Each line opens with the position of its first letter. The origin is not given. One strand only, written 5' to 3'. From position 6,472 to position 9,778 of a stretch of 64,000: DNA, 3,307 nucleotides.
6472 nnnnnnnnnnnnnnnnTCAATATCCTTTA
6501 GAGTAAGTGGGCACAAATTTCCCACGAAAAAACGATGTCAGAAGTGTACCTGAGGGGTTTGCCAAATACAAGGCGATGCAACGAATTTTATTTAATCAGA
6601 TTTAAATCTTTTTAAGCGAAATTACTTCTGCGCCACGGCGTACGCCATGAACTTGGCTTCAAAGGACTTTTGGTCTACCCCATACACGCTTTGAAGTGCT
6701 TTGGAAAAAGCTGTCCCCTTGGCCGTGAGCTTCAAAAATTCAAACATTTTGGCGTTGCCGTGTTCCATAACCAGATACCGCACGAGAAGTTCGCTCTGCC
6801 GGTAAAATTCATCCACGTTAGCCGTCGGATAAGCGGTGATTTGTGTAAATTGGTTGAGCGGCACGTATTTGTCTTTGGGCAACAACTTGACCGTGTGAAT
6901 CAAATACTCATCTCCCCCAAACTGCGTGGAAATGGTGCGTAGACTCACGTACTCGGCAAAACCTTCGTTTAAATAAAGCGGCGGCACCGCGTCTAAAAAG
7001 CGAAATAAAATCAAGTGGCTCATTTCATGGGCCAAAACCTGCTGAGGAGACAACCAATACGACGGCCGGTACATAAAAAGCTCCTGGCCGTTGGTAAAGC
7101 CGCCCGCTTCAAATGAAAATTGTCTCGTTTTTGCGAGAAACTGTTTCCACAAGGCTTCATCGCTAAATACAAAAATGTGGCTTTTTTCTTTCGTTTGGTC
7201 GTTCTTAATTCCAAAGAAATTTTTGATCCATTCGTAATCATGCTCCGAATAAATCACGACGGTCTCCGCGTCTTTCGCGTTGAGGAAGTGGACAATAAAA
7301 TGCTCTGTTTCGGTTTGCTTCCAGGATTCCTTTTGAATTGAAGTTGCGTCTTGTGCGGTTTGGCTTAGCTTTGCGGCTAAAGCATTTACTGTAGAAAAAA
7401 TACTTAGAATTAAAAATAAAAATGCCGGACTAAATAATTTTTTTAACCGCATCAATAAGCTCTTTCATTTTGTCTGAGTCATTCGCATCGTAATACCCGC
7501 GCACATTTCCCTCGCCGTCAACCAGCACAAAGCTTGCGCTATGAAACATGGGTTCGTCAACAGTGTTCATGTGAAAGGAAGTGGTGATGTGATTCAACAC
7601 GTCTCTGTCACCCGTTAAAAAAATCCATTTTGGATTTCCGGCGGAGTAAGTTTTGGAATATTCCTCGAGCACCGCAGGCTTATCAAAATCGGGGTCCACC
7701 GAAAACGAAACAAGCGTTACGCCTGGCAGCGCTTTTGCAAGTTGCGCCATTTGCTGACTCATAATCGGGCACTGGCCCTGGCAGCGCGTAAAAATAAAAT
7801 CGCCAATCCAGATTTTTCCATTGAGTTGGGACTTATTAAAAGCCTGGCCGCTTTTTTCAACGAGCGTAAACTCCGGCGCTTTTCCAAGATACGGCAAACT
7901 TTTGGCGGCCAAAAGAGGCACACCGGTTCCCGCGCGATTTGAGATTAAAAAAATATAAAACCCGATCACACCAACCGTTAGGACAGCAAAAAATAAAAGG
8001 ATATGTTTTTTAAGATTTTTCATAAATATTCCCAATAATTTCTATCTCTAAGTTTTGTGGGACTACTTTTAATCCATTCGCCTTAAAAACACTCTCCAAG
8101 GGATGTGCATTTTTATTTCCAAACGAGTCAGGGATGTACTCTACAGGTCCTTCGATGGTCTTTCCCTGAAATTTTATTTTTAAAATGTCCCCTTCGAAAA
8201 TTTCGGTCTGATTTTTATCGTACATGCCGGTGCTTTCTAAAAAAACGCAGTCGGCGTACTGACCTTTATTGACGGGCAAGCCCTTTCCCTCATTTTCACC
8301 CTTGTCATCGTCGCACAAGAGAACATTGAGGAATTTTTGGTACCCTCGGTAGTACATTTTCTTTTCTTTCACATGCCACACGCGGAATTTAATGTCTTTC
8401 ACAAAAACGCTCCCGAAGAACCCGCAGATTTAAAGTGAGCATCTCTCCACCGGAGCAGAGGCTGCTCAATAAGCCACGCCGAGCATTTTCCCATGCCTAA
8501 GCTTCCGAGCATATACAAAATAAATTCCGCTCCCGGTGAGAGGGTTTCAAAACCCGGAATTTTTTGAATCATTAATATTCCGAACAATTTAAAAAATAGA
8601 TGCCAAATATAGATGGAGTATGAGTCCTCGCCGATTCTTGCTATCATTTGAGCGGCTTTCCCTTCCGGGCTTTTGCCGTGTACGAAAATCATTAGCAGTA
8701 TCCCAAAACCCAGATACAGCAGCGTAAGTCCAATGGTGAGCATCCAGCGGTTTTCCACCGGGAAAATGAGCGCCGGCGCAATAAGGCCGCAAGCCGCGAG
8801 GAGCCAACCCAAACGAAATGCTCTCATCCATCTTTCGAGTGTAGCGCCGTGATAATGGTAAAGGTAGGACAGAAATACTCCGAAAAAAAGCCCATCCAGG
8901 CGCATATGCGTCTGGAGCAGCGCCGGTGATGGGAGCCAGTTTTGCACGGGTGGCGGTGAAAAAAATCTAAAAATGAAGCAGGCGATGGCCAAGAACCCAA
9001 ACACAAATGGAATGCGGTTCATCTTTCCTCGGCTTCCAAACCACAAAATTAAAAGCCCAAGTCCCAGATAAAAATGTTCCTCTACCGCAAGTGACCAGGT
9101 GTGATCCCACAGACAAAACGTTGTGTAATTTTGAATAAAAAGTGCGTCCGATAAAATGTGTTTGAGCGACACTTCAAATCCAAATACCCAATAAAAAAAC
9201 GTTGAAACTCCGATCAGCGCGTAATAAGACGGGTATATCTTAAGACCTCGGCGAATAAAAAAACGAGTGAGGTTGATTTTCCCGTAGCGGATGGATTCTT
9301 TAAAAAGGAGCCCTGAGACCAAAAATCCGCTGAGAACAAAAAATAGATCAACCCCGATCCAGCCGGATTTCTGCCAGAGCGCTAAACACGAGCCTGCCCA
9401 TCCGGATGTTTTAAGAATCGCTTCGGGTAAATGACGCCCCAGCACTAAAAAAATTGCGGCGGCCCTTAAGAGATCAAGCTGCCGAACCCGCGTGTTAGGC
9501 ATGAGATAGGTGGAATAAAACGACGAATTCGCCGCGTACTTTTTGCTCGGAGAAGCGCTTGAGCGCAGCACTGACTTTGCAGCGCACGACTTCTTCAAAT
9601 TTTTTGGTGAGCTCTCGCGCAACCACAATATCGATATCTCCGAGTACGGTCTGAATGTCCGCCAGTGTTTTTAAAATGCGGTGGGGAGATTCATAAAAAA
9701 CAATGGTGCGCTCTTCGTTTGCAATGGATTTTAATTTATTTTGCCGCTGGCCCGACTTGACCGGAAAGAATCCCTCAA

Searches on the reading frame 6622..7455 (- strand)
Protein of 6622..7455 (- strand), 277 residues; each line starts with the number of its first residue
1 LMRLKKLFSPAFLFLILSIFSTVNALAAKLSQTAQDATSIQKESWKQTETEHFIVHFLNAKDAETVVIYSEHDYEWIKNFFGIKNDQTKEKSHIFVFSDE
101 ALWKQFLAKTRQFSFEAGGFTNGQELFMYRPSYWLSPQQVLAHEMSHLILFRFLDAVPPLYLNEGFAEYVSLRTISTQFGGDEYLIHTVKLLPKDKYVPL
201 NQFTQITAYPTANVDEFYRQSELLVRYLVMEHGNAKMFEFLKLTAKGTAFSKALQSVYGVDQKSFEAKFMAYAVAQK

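Call 63: search_protein_families(library=pfam, proteins=[window:6622-7455:-], max_evalue=0.001)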
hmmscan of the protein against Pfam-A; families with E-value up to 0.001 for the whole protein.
window:6622-7455:- (277 aa): 1 family
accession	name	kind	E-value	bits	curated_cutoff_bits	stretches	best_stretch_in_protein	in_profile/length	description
PF13485.12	Peptidase_MA_2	-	1e-08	35.7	32.4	1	139-273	68-199/201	Peptidase MA superfamily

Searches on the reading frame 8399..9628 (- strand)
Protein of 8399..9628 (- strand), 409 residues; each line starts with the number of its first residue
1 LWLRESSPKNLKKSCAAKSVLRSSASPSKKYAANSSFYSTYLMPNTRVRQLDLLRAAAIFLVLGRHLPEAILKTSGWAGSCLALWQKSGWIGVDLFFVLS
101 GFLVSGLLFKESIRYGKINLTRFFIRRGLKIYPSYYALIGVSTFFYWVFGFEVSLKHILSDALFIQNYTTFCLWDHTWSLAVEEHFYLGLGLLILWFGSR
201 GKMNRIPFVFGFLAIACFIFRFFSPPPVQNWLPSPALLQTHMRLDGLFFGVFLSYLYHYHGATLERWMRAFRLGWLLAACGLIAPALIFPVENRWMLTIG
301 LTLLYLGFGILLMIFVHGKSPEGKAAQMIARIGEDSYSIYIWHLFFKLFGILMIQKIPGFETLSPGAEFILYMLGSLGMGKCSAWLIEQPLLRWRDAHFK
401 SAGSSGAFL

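Call 63: search_protein_families(library=pfam, proteins=[window:8399-9628:-], max_evalue=0.001)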
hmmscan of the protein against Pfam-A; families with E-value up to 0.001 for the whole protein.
window:8399-9628:- (409 aa): 1 family
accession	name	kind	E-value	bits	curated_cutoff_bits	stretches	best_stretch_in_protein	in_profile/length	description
PF01757.29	Acyl_transf_3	-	3.4e-22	79.4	31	1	50-377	3-318/326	Acyltransferase domain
